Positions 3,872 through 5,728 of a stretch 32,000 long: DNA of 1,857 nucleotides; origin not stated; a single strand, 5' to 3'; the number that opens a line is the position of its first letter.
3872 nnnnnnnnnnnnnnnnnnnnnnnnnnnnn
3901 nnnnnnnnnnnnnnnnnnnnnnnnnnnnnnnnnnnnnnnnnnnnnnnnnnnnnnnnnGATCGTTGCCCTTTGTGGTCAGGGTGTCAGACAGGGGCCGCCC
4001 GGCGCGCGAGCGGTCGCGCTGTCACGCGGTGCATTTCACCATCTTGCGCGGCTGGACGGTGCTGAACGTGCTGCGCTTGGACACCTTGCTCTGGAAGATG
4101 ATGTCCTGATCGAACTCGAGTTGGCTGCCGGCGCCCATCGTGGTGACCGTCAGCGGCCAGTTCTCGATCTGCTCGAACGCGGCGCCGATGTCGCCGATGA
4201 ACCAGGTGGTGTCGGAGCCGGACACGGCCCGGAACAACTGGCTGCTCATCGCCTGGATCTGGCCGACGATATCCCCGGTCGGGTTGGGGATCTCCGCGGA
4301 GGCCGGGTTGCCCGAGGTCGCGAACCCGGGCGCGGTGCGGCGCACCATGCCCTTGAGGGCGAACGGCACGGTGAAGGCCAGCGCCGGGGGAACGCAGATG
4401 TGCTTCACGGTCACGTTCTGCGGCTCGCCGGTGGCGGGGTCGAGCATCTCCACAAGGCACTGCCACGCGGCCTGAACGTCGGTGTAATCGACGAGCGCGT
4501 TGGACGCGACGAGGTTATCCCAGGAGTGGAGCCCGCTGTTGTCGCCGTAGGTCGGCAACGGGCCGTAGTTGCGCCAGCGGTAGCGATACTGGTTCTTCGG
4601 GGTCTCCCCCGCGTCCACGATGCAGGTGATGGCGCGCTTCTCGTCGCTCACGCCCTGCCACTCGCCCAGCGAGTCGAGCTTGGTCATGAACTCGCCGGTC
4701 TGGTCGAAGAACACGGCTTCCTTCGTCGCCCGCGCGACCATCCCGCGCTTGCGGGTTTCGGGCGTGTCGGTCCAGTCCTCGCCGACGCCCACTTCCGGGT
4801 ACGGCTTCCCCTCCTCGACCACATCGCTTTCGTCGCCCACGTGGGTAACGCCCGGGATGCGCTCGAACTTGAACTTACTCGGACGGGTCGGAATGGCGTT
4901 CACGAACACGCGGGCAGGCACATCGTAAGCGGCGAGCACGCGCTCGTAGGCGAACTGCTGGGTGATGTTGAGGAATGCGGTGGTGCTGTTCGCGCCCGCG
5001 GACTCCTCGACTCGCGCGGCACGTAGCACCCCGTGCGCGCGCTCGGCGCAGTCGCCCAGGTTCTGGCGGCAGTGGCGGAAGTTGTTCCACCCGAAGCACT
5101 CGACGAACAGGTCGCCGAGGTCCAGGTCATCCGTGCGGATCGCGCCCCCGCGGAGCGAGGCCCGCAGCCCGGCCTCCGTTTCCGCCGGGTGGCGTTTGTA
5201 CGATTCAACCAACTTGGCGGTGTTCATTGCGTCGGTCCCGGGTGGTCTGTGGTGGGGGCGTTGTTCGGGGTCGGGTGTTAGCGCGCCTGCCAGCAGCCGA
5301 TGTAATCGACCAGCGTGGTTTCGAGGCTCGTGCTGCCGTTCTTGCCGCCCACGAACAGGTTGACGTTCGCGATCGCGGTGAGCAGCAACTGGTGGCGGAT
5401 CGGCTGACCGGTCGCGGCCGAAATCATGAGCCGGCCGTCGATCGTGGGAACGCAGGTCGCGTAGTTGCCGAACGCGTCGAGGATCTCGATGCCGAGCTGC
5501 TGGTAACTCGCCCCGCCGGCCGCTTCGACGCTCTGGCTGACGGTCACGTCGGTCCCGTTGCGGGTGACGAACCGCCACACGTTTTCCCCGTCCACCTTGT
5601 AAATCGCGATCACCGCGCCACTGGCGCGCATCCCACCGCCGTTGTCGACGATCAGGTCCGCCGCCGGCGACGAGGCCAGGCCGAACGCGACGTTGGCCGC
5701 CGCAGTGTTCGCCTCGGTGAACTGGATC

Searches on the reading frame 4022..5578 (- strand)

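Call 54: search_protein_families(library=pfam, proteins=[window:4022-5578:-], max_evalue=0.001)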
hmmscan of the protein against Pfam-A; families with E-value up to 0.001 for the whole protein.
window:4022-5578:- (518 aa): 1 family
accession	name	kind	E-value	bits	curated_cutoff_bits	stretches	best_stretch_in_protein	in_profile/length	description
PF25209.1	Phage_capsid_4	-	8.8e-09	36.4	27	1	188-495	7-241/262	Phage capsid protein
